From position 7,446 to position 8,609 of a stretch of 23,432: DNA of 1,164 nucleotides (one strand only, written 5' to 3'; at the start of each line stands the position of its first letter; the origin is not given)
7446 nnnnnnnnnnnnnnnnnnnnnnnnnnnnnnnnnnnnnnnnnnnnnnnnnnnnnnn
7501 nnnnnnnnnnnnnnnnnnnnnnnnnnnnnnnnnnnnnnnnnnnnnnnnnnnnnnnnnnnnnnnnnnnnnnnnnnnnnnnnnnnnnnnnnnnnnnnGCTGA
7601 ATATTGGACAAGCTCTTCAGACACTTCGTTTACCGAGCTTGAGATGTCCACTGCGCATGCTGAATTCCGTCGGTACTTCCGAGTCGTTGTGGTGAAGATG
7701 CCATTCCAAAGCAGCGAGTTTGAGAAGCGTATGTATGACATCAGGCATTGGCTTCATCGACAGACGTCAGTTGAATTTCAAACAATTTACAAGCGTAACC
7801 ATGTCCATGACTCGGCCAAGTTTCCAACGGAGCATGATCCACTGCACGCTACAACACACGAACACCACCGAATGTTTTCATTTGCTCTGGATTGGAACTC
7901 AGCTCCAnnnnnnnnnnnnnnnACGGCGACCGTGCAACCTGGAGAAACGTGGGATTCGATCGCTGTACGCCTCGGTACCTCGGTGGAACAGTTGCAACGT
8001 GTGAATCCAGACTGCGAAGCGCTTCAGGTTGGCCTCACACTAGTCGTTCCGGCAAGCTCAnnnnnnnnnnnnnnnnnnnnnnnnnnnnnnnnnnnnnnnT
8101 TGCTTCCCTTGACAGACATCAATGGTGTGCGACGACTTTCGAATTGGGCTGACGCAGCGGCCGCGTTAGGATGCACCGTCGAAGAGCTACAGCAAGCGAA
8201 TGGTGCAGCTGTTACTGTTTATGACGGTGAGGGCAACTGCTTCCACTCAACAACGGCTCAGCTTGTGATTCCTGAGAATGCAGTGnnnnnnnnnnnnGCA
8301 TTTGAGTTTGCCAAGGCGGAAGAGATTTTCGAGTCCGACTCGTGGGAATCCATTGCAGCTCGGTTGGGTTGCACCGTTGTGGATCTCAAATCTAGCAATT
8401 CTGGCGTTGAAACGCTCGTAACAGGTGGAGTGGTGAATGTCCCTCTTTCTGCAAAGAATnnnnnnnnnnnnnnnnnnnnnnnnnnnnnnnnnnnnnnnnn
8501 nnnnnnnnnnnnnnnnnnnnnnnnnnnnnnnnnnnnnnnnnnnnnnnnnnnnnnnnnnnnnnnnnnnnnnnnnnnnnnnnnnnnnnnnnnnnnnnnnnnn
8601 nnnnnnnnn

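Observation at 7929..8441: Three LysM-like repeats in an otherwise novel 816-aa protein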

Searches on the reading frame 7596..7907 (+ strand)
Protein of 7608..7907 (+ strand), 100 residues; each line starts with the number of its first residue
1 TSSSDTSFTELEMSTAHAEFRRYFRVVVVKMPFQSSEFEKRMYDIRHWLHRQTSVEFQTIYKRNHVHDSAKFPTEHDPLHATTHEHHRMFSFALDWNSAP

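Call 8: search_protein_families(library=pfam, proteins=[window:7608-7907:+], max_evalue=10)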
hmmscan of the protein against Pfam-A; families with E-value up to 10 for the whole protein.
seq(100 aa): 0 families

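Call 36: search_solved_structures(query=A5, max_evalue=10)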
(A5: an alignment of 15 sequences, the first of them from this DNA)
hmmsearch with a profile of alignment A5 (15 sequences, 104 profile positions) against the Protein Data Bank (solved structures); distinct sequences matched with E-value up to 10: 72 (the best 60 are shown).
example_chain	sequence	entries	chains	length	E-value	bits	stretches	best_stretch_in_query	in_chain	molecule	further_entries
6hiv_CJ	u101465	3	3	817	2.3e-55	188.4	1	1-104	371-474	uS10m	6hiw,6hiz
6sg9_CJ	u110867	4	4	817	2.4e-55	188.4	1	1-104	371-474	uS10m | LysM domain-containing protein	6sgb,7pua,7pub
9hny_CJ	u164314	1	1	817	2.4e-55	188.4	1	1-104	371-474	LysM domain-containing protein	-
7aor_e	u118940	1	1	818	8.5e-55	186.6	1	1-104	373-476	uS10m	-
7ane_e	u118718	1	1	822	1.2e-53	182.9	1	1-104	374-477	uS10m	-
4lzr_A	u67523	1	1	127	0.3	14.6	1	18-73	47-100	Bromodomain-containing protein 4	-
5uvw_A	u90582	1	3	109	0.72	13.3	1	18-73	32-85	Bromodomain-containing protein 4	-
6viw_A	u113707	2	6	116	0.8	13.2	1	18-73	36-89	Bromodomain-containing protein 4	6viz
9kem_A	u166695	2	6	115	0.81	13.2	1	18-73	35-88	Bromodomain-containing protein 4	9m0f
5z9c_A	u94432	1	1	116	0.82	13.2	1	18-73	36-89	Bromodomain-containing protein 4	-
9c5v_D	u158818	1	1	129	0.89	13.1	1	18-73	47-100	Bromodomain-containing protein 4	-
6ji4_A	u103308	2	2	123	0.95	13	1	18-73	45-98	Bromodomain-containing protein 4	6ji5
8ibq_A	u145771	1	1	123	0.95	13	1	18-73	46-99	Bromodomain-containing protein 4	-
5h21_A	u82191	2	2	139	0.96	12.9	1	18-73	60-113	Bromodomain-containing protein 4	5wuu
4hxm_A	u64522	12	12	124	0.97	12.9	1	18-73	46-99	Bromodomain-containing protein 4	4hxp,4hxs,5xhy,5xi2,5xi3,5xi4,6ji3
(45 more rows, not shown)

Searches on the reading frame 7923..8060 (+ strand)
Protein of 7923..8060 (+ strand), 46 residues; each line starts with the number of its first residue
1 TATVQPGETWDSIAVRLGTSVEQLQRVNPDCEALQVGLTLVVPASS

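Call 8: search_protein_families(library=pfam, proteins=[window:7923-8060:+], max_evalue=10)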
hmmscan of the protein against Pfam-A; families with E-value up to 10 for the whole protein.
seq(46 aa): 3 families
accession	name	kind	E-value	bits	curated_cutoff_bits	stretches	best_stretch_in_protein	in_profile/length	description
PF01476.26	LysM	-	3.2e-10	40.2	20.9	1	3-43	2-43/43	LysM domain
PF23577.1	LysM_RLK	-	0.003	18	27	1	4-32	5-33/44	LysM domain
PF05489.18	Phage_tail_X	-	0.097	12.7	22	1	6-38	7-47/60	Phage Tail Protein X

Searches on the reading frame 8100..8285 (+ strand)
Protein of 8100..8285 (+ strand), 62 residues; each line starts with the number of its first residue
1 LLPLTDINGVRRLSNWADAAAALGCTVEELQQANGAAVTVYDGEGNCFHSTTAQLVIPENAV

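Call 8: search_protein_families(library=pfam, proteins=[window:8100-8285:+], max_evalue=10)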
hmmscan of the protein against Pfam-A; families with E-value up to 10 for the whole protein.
seq(62 aa): 1 family
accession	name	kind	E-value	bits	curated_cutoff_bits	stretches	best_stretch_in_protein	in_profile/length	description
PF06003.18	SMN_Tudor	-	0.15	12.6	22.7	1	16-59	13-56/58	Survival motor neuron protein (SMN), Tudor domain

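Call 19: search_solved_structures(query=A2, max_evalue=10, show_alignments=0)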
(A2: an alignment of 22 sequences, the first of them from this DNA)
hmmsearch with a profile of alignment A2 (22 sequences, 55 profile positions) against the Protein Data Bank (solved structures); distinct sequences matched with E-value up to 10: 12.
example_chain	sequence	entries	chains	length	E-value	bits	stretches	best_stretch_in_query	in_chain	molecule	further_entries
7aor_e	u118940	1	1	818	6.2e-33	115.6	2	2-55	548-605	uS10m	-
7ane_e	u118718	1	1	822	1.8e-31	110.9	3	2-54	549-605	uS10m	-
6sg9_CJ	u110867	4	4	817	2.2e-30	107.4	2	3-55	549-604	uS10m | LysM domain-containing protein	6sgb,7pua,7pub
9hny_CJ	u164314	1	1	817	2.4e-30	107.3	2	3-55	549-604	LysM domain-containing protein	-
6hiv_CJ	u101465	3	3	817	1.7e-29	104.5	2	3-55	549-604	uS10m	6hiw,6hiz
8vd6_A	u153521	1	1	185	3e-13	52.5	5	7-26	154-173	CAP REPEAT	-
2k9l_A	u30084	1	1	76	0.14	15.2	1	10-27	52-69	RNA polymerase sigma factor RpoN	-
4uz2_A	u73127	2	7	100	0.23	14.5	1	11-28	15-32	CELL WALL-BINDING ENDOPEPTIDASE-RELATED PROTEIN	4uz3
8rhe_A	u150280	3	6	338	0.84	12.7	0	10-27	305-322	LysM peptidoglycan-binding domain-containing protein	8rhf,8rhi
2k9m_A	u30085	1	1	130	1.6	11.8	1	10-26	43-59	RNA polymerase sigma factor RpoN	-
4xcm_A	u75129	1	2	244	2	11.5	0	11-28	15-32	Cell wall-binding endopeptidase-related protein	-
5ui5_I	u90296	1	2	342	5.4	10.1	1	10-26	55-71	RNA polymerase sigma factor RpoN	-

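Call 71: search_protein_families(library=pfam, alignment_id=A2, max_evalue=1)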
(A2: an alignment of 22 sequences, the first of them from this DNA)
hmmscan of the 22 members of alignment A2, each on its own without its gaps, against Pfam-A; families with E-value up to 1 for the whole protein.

A. member 1, seq(55 aa): 1 family
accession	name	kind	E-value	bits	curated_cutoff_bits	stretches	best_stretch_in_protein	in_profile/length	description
PF06003.18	SMN_Tudor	-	0.11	13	22.7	1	9-52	13-56/58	Survival motor neuron protein (SMN), Tudor domain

B. families by the number of members that match (of 22 scanned): 15 families
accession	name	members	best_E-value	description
PF25547.1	WXG100_2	3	0.0061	WXG100 like domain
PF01476.26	LysM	3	0.0088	LysM domain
PF25296.1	Decapeptide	1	0.019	Decapeptide repeat region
PF21042.2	Stu2_CTS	1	0.027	Stu2, C-terminal segment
PF15540.11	Ntox47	1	0.059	Bacterial toxin 47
PF06635.17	T3SS_SCTL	1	0.062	Type 3 secretion system stator protein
PF00325.26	Crp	1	0.062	Bacterial regulatory proteins, crp family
PF04239.17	DUF421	1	0.09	YetF C-terminal domain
PF06003.18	SMN_Tudor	1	0.11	Survival motor neuron protein (SMN), Tudor domain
PF20690.3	bDLD3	1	0.11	Bacterial Death-like domain 3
PF13996.11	YobH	1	0.16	YobH-like protein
PF23446.1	LysM1_NFP_LYK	1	0.17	NFP/LYK LysM1 domain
PF22233.2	PhyR_sigma-like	1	0.18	Response regulator PhyR, sigma-like domain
PF08537.15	NBP1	1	0.18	Fungal Nap binding protein NBP1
PF07700.20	HNOB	1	0.26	Haem-NO-binding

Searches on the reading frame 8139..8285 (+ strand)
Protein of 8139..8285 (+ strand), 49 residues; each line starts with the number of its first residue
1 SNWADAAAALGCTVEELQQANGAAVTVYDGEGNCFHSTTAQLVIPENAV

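Call 69: search_solved_structures(query=window:8139-8285:+, max_evalue=10, show_alignments=0)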
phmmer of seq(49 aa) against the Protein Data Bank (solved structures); distinct sequences matched with E-value up to 10: 14.
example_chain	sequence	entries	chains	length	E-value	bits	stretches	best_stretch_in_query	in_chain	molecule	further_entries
7ane_e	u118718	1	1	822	3.5e-11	45.3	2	2-48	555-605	uS10m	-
9hny_CJ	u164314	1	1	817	4e-09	39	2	2-45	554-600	LysM domain-containing protein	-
7aor_e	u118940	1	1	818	6.6e-09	38.3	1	2-32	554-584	uS10m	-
6sg9_CJ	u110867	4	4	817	1.3e-08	37.4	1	2-45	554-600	uS10m | LysM domain-containing protein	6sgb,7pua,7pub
6hiv_CJ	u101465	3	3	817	1.9e-08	36.9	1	2-45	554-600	uS10m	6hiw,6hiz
8s6p_A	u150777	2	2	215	0.51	14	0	6-17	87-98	TRP_18 F116W (R0) | TRP_18 F116W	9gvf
2jzx_A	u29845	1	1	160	0.51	13.9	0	10-28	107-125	Poly(rC)-binding protein 2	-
9h10_A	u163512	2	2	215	0.67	13.6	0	6-17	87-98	[(sulfaNHC)Au].TRP_18 | Tandem-repeat protein (TRP)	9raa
9h3c_A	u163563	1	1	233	0.68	13.6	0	6-17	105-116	De novo designed tandem repeat protein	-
9yys_A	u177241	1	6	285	0.87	13.2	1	2-28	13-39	L-aminopeptidase/D-esterase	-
9rar_A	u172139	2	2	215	0.91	13.2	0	6-17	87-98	TRP_F43W | [(sulfaNHC)Au].TRP_F43W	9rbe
9raq_A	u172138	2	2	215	0.94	13.1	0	6-17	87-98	TRP_F43W/E39L | [(sulfaNHC)Au].TRP_F43W/E39L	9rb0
4a4f_A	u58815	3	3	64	0.99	13.1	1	3-35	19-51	SURVIVAL OF MOTOR NEURON-RELATED-SPLICING FACTOR 30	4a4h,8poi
8crx_n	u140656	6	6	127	1.2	12.8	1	6-42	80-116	50S ribosomal protein L18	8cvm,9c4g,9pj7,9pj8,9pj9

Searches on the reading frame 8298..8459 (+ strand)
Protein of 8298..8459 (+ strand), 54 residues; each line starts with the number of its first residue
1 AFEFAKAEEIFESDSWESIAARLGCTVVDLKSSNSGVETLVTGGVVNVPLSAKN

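Call 8: search_protein_families(library=pfam, proteins=[window:8298-8459:+], max_evalue=10)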
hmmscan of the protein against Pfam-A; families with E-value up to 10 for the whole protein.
seq(54 aa): 2 families
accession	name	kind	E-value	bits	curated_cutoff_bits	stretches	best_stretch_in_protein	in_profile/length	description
PF01476.26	LysM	-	0.011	16.1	20.9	1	14-36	7-28/43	LysM domain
PF23577.1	LysM_RLK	-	0.22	12.1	27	1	12-49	7-44/44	LysM domain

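Call 20: search_solved_structures(query=A3, max_evalue=10, show_alignments=0)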
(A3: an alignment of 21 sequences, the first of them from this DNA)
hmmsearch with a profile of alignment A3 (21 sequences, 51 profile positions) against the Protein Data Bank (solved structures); distinct sequences matched with E-value up to 10: 42.
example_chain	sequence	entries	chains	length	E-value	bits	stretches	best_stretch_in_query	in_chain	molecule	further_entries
7ane_e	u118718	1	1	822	5.4e-41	141.4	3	1-51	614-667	uS10m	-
7aor_e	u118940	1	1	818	4.5e-40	138.4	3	1-51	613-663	uS10m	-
6sg9_CJ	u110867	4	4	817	1.1e-37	130.7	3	1-51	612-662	uS10m | LysM domain-containing protein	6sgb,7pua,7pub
6hiv_CJ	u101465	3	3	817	1.2e-37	130.7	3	1-51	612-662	uS10m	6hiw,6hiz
9hny_CJ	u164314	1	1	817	2.7e-36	126.3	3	1-51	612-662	LysM domain-containing protein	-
4uz2_A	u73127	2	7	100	3.5e-11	45.9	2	7-31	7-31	CELL WALL-BINDING ENDOPEPTIDASE-RELATED PROTEIN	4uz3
4xcm_A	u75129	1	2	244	5.9e-10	42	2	7-31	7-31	Cell wall-binding endopeptidase-related protein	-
5k2l_A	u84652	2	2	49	2.7e-07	33.5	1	8-46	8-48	Chitinase, lysozyme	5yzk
5yz6_A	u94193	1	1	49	4e-07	32.9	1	8-46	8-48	Chitinase, lysozyme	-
8vd6_A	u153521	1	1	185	2.7e-06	30.3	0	5-29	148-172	CAP REPEAT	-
4b8v_A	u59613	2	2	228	2.2e-05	27.3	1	7-42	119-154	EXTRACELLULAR PROTEIN 6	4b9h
8i2e_B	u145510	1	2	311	4.6e-05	26.3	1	6-43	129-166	Probable peptidoglycan endopeptidase LytE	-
8pjy_A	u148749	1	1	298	0.0017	21.3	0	25-48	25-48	SAKe6EEref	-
8rhe_A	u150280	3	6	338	0.003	20.5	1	7-46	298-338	LysM peptidoglycan-binding domain-containing protein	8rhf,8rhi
4eby_A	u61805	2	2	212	0.0035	20.3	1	10-46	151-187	Chitin elicitor receptor kinase 1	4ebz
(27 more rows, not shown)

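Call 72: search_protein_families(library=pfam, alignment_id=A3, max_evalue=1)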
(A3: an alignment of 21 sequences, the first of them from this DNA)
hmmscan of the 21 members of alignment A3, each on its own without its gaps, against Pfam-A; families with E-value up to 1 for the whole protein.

A. member 1, seq(51 aa): 2 families
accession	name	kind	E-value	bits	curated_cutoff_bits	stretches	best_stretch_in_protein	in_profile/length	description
PF01476.26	LysM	-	0.0093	16.3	20.9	1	11-34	7-29/43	LysM domain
PF23577.1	LysM_RLK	-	0.19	12.2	27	1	9-46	7-44/44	LysM domain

B. families by the number of members that match (of 21 scanned): 12 families
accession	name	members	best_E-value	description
PF01476.26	LysM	21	8e-07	LysM domain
PF23577.1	LysM_RLK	6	0.0012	LysM domain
PF13384.12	HTH_23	3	0.072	Homeodomain-like domain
PF23235.1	WH3_Lhr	1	0.024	Large helicase-related protein, winged-helix domain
PF20564.3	DUF6774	1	0.036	Family of unknown function (DUF6774)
PF13542.12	HTH_Tnp_ISL3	1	0.06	Helix-turn-helix domain of transposase family ISL3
PF17411.7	SmaI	1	0.063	Type II site-specific deoxyribonuclease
PF08365.16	IGF2_C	1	0.077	Insulin-like growth factor II E-peptide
PF22310.2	NMB0315_dom_I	1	0.079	NMB0315-like, domain I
PF23446.1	LysM1_NFP_LYK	1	0.08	NFP/LYK LysM1 domain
PF23793.1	LysC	1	0.097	Rz1-like lysis system protein LysC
PF04545.22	Sigma70_r4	1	0.14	Sigma-70, region 4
